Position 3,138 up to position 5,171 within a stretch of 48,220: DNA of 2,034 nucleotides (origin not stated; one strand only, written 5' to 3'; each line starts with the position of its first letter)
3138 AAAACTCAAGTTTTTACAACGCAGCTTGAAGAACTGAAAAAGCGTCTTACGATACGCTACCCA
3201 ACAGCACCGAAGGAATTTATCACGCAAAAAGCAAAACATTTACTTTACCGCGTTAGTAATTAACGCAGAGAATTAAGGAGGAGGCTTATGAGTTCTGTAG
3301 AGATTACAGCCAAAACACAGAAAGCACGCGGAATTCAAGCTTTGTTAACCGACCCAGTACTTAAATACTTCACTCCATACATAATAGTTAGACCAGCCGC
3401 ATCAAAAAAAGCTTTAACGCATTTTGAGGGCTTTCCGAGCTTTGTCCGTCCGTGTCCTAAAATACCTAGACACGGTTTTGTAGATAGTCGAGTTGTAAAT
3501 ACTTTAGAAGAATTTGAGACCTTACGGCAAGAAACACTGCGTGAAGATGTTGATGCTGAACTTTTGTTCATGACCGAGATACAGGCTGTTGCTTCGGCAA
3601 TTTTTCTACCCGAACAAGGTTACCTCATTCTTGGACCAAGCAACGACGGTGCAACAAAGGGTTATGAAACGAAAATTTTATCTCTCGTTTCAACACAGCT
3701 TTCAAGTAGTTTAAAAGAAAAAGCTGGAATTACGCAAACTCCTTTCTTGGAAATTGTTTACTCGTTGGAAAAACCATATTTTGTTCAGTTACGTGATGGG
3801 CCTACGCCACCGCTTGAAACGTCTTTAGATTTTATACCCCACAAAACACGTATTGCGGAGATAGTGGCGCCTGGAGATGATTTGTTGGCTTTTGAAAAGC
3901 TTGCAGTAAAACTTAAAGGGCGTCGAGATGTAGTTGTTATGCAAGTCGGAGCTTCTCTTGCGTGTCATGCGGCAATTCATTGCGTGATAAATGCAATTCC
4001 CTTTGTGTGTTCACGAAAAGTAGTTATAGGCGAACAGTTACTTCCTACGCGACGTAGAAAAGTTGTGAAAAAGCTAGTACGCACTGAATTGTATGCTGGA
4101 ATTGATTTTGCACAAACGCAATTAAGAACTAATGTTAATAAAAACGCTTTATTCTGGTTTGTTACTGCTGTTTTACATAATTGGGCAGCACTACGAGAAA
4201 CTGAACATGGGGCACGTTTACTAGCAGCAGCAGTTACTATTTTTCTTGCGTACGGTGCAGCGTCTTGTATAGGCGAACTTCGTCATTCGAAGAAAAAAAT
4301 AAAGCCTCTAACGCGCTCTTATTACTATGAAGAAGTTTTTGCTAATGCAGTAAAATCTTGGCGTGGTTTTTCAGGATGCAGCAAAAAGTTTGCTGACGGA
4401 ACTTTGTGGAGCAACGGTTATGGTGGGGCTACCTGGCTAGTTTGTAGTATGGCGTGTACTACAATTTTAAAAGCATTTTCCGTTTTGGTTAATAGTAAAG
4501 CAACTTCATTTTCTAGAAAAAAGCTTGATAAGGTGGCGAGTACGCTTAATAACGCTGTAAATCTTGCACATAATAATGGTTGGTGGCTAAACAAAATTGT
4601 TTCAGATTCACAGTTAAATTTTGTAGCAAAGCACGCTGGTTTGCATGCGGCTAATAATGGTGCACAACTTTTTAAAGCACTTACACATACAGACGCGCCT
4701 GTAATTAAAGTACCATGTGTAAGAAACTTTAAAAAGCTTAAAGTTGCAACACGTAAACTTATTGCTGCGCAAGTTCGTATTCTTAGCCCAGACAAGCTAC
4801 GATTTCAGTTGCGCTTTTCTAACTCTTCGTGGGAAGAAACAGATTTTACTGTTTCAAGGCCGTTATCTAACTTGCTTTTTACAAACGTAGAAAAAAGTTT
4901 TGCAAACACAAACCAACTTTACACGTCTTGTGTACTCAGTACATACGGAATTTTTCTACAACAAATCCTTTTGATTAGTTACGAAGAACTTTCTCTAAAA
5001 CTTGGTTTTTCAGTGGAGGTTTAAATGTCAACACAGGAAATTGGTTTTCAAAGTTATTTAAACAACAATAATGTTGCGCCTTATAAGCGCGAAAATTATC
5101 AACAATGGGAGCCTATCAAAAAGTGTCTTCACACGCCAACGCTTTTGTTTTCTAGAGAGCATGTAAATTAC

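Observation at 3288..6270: Coupled dikinase-like enzyme, Cys-X5-Arg phosphatase and helical partner: a candidate undescribed phage phospho-cycling cassette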

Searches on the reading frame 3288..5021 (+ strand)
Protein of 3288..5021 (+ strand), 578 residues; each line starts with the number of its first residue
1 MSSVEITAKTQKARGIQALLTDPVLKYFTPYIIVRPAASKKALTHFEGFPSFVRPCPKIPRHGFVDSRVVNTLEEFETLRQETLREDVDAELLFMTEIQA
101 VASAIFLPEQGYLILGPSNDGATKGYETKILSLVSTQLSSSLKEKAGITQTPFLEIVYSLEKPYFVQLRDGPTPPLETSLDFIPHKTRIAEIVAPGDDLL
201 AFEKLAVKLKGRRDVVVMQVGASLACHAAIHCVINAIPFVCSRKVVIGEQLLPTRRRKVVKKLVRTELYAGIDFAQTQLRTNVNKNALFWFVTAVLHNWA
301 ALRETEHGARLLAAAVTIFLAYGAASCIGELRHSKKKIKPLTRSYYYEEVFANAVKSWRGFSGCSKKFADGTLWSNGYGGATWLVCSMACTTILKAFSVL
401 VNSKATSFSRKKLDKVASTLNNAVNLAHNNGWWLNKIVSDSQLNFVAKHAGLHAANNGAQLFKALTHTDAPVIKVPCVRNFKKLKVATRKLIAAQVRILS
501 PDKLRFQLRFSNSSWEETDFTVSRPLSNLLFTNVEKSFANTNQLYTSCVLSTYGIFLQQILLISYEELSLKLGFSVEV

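Call 3: search_protein_families(library=pfam, proteins=[window:3288-5021:+], max_evalue=1)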
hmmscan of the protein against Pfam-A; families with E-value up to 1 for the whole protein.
window:3288-5021:+ (578 aa): 0 families
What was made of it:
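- On PEP synthase / PPDK proper: No Pfam hit (call 3).
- There are no Pfam hits for PPDK_N or PEP-utilizers (call 3).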

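Call 4: search_protein_families(library=phrogs, proteins=[window:3288-5021:+], max_evalue=1)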
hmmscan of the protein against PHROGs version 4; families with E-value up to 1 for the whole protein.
window:3288-5021:+ (578 aa): 3 families
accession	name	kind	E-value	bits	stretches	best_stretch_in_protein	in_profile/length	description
phrog_138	-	head and packaging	0.18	11.8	1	374-426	297-348/444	major head protein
phrog_2552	-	unknown function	0.23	12.2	1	212-232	67-87/142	-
phrog_30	-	tail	0.85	9.9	0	214-232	468-486/544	minor tail protein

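Call 7: search_dna_similar(query=window:3288-5021:+, collection=phages, mode=protein, max_rows=30, max_evalue=0.01)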
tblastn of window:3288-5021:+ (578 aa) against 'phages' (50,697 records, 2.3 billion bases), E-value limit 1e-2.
Records with a match: 4; places in all: 4; records where one place covers at least 80% of the query: 0.
Best place of each record, by identity: <60% 4.
By first word of the organism name: Caudoviricetes 3; Bacteriophage 1.
By host as written in the record: - 4.
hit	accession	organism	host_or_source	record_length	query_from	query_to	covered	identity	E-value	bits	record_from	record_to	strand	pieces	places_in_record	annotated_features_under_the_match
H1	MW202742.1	Caudoviricetes sp.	Manatee Spring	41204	6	447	76%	25.7%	9e-23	109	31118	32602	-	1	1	hypothetical protein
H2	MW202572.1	Caudoviricetes sp.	Manatee Spring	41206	6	447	76%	25.7%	9e-23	109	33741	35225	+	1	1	hypothetical protein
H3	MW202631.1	Caudoviricetes sp.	Manatee Spring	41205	6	447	76%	25.7%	9e-23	109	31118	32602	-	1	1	hypothetical protein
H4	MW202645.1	Bacteriophage sp.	Manatee Spring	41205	6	447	76%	25.7%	9e-23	109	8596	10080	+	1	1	hypothetical protein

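Call 8: find_homologous_proteins(query=window:3288-5021:+, max_evalue=0.001)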
Query window:3288-5021:+ (578 aa): 143 proteins with E <= 0.001 among 8000 candidates; the best 120 are listed.
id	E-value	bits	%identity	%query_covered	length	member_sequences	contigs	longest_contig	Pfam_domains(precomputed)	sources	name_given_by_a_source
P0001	0.0e+0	1296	100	100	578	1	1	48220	-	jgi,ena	-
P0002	5.3e-180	618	51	99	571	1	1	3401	-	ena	-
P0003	2.0e-89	319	38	90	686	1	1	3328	-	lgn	-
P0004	5.7e-69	251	34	77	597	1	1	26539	-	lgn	-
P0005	2.8e-68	249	34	78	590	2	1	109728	-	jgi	jgi:hypothetical protein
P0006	2.2e-67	246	34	77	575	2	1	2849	-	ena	-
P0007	5.1e-65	238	33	77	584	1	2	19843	-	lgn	-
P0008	6.1e-65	238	33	78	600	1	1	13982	-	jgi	jgi:hypothetical protein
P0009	2.6e-64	236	34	70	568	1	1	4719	-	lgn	-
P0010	1.2e-63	234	34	77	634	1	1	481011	-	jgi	jgi:hypothetical protein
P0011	6.4e-62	228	32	83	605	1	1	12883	-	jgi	jgi:hypothetical protein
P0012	2.5e-60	223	32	78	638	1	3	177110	-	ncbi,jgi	ncbi:MAG: hypothetical protein ACXAC5_04670 [Promethearchaeota archaeon]|jgi:hypothetical protein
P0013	4.5e-60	222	30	90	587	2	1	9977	-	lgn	-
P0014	8.9e-60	221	33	77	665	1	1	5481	-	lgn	-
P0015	2.0e-57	213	31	77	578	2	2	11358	-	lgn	-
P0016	1.2e-56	211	30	85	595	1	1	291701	-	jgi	-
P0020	3.3e-53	199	36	76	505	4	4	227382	-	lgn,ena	-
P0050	4.3e-44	169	32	76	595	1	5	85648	-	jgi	jgi:hypothetical protein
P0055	8.8e-43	165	33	76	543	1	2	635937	-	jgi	jgi:hypothetical protein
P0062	1.7e-41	161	30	76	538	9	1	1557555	-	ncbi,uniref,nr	ncbi:hypothetical protein [Acidicapsa ligni]|uniref:hypothetical protein n=1 Tax=Acidicapsa ligni Ta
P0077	4.9e-40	156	31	76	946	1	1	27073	PF00132.31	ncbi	-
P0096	6.9e-35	139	30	78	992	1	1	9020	PF00132.31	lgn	-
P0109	3.2e-32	130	30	69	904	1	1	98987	PF00132.31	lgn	-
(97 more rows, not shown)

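Call 9: search_solved_structures(query=window:3288-5021:+, max_evalue=10, show_alignments=3)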
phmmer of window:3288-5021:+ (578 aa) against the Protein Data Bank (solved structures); distinct sequences matched with E-value up to 10: 3.
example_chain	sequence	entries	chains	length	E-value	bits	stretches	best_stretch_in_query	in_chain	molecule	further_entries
4o87_A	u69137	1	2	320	0.59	11.9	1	391-454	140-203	N-tagged Nuclease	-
4o88_A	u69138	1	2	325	0.6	11.9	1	391-454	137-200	N-tagged Nuclease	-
5yl9_A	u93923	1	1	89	1.5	10.5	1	388-454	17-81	Spike glycoprotein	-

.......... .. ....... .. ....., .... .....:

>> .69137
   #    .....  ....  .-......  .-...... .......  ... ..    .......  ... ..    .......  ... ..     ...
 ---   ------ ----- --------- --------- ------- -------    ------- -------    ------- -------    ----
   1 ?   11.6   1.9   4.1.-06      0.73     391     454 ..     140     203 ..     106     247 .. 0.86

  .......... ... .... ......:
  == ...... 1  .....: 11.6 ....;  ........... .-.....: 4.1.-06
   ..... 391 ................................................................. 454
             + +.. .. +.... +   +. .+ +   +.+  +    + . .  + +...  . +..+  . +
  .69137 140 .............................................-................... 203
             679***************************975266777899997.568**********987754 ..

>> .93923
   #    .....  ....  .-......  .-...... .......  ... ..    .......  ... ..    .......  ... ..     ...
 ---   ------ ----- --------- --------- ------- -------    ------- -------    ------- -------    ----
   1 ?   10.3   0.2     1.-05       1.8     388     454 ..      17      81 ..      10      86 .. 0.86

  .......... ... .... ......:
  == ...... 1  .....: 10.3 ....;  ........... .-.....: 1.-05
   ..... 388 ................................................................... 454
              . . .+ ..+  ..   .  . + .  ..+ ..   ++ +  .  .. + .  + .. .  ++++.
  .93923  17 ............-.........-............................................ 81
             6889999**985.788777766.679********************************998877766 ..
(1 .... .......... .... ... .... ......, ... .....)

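Call 12: search_solved_structures(query=A1, max_evalue=10, show_alignments=4)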
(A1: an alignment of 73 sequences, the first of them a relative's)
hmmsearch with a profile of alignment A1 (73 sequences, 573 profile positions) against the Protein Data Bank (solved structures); distinct sequences matched with E-value up to 10: 0.
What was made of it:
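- A family profile finds nothing in the PDB by sequence (call 12).
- Tried and rejected: Sequence and profile searches of the PDB gave nothing (calls 9, 12).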

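Call 20: find_encoding_contigs(protein=P0002, flank=5000, max_places=3)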
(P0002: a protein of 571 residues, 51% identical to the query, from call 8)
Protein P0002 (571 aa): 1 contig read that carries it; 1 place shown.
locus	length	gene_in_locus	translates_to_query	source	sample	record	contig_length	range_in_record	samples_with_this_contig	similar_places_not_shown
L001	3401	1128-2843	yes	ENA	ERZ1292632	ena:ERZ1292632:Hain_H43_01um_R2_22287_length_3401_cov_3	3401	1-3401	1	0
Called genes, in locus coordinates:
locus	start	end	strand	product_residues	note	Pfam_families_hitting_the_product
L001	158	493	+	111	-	-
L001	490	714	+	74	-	-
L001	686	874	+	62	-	-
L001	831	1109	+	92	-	-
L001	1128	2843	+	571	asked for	-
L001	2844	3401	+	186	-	?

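Call 21: find_encoding_contigs(protein=P0004, flank=8000, max_places=3)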
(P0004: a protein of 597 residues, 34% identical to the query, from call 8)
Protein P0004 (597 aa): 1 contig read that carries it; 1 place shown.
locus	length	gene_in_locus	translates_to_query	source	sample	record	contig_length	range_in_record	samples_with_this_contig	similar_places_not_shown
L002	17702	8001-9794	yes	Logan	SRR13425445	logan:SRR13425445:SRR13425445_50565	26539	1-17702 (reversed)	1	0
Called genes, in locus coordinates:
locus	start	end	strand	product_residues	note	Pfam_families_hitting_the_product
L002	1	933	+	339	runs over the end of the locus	PF00579:tRNA-synt_1b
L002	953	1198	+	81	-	-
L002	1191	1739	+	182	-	-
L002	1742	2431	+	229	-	-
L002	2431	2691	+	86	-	-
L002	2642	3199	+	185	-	-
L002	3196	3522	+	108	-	-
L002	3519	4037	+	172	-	-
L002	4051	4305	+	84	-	-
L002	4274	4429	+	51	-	-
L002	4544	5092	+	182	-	-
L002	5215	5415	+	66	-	-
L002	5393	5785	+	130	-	-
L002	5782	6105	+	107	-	-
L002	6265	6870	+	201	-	PF01434:Peptidase_M41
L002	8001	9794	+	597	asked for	-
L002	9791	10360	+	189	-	PF00782:DSPc, PF22785:Tc-R-P (weak), PF22784:PTP-SAK, PF00102:Y_phosphatase (weak)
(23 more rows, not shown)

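Call 22: find_encoding_contigs(protein=P0005, flank=8000, max_places=3)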
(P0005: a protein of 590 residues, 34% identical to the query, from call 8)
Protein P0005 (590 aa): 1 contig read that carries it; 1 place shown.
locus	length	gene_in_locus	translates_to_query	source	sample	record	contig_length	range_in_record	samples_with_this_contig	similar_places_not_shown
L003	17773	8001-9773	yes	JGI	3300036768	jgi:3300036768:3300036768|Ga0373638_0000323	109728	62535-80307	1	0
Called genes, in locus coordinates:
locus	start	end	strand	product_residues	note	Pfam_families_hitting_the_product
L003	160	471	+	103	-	-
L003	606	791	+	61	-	-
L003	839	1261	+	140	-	-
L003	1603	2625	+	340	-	PF00579:tRNA-synt_1b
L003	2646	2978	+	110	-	-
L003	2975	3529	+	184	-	-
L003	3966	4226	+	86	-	-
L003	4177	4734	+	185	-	-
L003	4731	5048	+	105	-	-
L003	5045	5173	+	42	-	-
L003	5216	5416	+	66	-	-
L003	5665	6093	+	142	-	-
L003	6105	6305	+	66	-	-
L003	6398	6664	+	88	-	-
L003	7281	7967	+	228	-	-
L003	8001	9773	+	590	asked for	-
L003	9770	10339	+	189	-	PF00782:DSPc (weak), PF22785:Tc-R-P (weak), PF22784:PTP-SAK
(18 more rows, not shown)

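Call 23: predict_structure(alignment_id=A1)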
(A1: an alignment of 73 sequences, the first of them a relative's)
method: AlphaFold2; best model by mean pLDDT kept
length: 578 residues; sequences in the alignment: 73
mean_pLDDT: 86.6   pTM: 0.83
mean pLDDT of the five models: 86.6, 85.3, 84.8, 84.8, 83.8
residues with pLDDT >= 90: 396; 70-90: 100; 50-70: 42; < 50: 40
segments of 3 or more residues with pLDDT < 50: 1-3, 530-563, 576-578
pLDDT, mean of each block of 10 residues (from residue 1): 69 96 96 90 78 94 90 95 96 95 97 97 94 96 97 97 96 84 97 93 96 97 92 96 97 79 92 97 92 97 94 98 94 78 93 96 93 84 91 96 96 96 81 81 93 98 96 91 67 79 81 74 66 40 40 33 53 51
secondary structure, 60 per line:
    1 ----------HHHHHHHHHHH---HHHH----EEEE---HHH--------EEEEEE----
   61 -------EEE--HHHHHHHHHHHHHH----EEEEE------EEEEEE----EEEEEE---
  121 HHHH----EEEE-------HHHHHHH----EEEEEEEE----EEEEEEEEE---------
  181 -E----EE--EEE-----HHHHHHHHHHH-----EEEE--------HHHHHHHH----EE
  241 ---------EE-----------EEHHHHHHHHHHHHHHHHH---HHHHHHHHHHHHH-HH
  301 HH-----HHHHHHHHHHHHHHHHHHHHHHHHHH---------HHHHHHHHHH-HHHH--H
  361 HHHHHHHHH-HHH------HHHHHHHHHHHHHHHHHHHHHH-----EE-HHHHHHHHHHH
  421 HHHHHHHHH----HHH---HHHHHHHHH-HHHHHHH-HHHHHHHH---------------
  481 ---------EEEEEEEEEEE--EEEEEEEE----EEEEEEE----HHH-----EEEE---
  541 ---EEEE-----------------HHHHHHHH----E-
elements in order: H11-21 H25-28 E33-36 E51-56 E68-70 H73-86 E91-95 E102-107 E112-117 H121-124 E129-132 H140-146 E151-158 E163-171 E191-193 H199-209 E215-218 H227-234 H265-281 H285-297 H299-302 H308-333 H343-352 H354-357 H360-369 H380-401 H410-429 H440-448 H450-456 H458-465 E490-500 E503-510 E515-521 E534-537 E544-547 H565-572
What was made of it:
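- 3288..5024 (+): Gene 1, 578 aa: dikinase-like phosphotransferase of an unannotated family. AF2 model pLDDT 86.6 (call 23).
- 4698..5021 (+): Gene 1 residues 471-578: small beta-rich C-terminal region, poorly conserved and partly low-confidence. pLDDT below 50 for residues 530-563 (call 23).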

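Call 26: fold_search(model_id=the predicted structure, library=pdb)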
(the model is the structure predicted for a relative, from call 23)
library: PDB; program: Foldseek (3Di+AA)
matches with E <= 10: 851; with E <= 0.001: 75
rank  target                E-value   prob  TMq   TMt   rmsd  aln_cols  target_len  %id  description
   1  3se7_D                6.9e-05  1.00  0.19  0.30   8.2       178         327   15  ancient VanA (released 2011-09-14)
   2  3se7_B                9.0e-05  1.00  0.17  0.28   7.2       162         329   14  ancient VanA (released 2011-09-14)
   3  3se7_C                1.1e-04  1.00  0.18  0.29   8.3       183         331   15  ancient VanA (released 2011-09-14)
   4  5c1o_D                1.2e-04  1.00  0.17  0.31   7.6       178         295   11  Crystal structure of AMP-PNP complexed D-alanine-D-alanine ligase(DDL) from Yersinia pestis (released 2016-03-02)
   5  5c1p_D                1.4e-04  1.00  0.19  0.33   6.8       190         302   12  Crystal structure of ADP and D-alanyl-D-alanine complexed D-alanine-D-alanine ligase(DDL) from Yersinia pestis (released 2016-03-02)
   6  7u9k_B                1.8e-04  1.00  0.20  0.33   7.0       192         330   10  Staphylococcus aureus D-alanine-D-alanine ligase in complex with ATP, D-ala-D-ala, Mg2+ and K+ (released 2023-03-15)
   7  5bph_B                1.8e-04  1.00  0.20  0.33   6.7       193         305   11  Crystal structure of AMP complexed D-alanine-D-alanine ligase(DDL) from Yersinia pestis (released 2016-03-02)
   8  2dln                  2.1e-04  1.00  0.19  0.33   6.8       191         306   14  VANCOMYCIN RESISTANCE: STRUCTURE OF D-ALANINE:D-ALANINE LIGASE AT 2.3 ANGSTROMS RESOLUTION (released 1995-11-01)
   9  5c1p_B                2.1e-04  1.00  0.18  0.31   7.5       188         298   12  Crystal structure of ADP and D-alanyl-D-alanine complexed D-alanine-D-alanine ligase(DDL) from Yersinia pestis (released 2016-03-02)
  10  5bpf_D                2.1e-04  1.00  0.17  0.30   7.5       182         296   11  Crystal structure of ADP complexed D-alanine-D-alanine ligase(DDL) from Yersinia pestis (released 2016-03-02)
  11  3v4z_A                2.3e-04  1.00  0.17  0.32   7.7       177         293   12  D-alanine--D-alanine ligase from Yersinia pestis (released 2011-12-28)
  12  1e4e_B                2.4e-04  1.00  0.18  0.28   8.3       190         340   14  D-alanyl-D-lacate ligase (released 2001-06-28)
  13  4zqi_C                2.5e-04  1.00  0.20  0.34   6.6       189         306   12  Crystal structure of Apo D-alanine-D-alanine ligase(DDL) from Yersinia pestis (released 2016-01-13)
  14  1iow                  2.5e-04  1.00  0.18  0.30   6.5       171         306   11  COMPLEX OF Y216F D-ALA:D-ALA LIGASE WITH ADP AND A PHOSPHORYL PHOSPHINATE (released 1997-02-12)
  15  5dmx_D                2.5e-04  1.00  0.17  0.32   7.5       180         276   12  Crystal structure of D-alanine-D-alanine ligase from Acinetobacter baumannii, space group p212121 (released 2016-08-17)
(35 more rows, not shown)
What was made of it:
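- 3288..3842 (+): Gene 1 residues 1-185: compact ATP-grasp nucleotide-binding domain. Invariant K12, R54, E155, Q167, R169. Foldseek against the PDB finds D-Ala-D-Ala ligase, synapsin and CPS at E about 1e-4 over about 180 columns (call 26).
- On PEP-utilising / dikinase superfamily (PPDK, PEPS, RPH, GWD): The ATP-grasp fold is clear (Foldseek E about 1e-4, call 26), but the top matches are ligases.
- The best Foldseek matches are ATP-grasp ligases: Ddl, VanA, PsnB, MdnC and synapsin (call 26).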

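Call 30: find_related_loci(query=A1, collection=viral_contigs, flank=6000)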
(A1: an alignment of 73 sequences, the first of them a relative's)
Query A1 (578 aa) in viral_contigs; peptide patterns used: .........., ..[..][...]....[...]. (x = any residue, [..] = any of these).
121 stretches matched a pattern; 48 encode a relative of the query (tblastn E <= 1e-3); 48 distinct loci.
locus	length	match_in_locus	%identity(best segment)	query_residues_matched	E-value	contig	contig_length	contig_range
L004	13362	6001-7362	33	7-466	4e-59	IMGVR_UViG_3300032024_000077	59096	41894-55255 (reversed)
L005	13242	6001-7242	33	52-454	4e-57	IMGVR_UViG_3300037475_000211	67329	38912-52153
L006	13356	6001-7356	31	5-468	3e-54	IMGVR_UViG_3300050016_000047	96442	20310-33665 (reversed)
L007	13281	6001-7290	34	9-448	6e-51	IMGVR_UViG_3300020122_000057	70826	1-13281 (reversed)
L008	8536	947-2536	31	9-545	4e-50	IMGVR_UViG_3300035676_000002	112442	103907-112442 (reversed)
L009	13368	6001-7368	32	7-470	7e-48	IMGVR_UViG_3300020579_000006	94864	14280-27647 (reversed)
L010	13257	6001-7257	34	49-454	2e-62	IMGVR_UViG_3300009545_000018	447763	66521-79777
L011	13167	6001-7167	31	52-452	1e-47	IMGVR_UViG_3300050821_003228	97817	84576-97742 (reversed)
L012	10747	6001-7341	31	9-448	1e-47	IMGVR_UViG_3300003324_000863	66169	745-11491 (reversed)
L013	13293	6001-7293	33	4-436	1e-45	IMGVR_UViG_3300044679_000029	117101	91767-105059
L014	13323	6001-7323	31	9-447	2e-44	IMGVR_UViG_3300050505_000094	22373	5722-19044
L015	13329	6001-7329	29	7-448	4e-44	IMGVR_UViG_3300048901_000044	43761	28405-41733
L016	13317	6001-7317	30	6-441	7e-44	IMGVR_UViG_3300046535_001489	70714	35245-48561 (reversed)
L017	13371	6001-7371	25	9-452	9e-43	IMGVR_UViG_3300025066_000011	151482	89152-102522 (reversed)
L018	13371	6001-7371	25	9-452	9e-43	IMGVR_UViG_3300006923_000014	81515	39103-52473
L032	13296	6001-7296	31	9-444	1e-39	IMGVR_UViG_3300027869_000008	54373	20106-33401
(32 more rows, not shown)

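Call 41: search_protein_families(library=ncbifam, proteins=[window:3288-5021:+], max_evalue=1)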
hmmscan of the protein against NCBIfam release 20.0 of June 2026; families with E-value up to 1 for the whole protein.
window:3288-5021:+ (578 aa): 0 families

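Call 42: search_protein_families(library=padloc, proteins=[window:3288-5021:+], max_evalue=1)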
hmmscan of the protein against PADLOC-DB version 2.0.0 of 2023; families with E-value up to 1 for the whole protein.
window:3288-5021:+ (578 aa): 0 families
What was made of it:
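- Tried and rejected: Direct family searches (Pfam, PHROGs, NCBIfam, PADLOC) gave nothing usable (calls 3, 4, 41, 42).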

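Call 47: search_protein_families(library=pfam, alignment_id=A3, max_evalue=0.001)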
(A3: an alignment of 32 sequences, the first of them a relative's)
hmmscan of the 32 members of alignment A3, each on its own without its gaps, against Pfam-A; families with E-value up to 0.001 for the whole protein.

A. member 1, L006:5338-8088:+ (917 aa): 0 families

B. families by the number of members that match (of 32 scanned): 3 families
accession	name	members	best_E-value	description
PF00132.30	Hexapep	5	1.7e-06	Bacterial transferase hexapeptide (six repeats)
PF25084.1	LbH_EIF2B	4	6.5e-07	EIF2B subunit epsilon LbH domain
PF23548.1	Zn_ribbon_FGT1_2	1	0.00095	FORGETTER1 second zinc ribbon domain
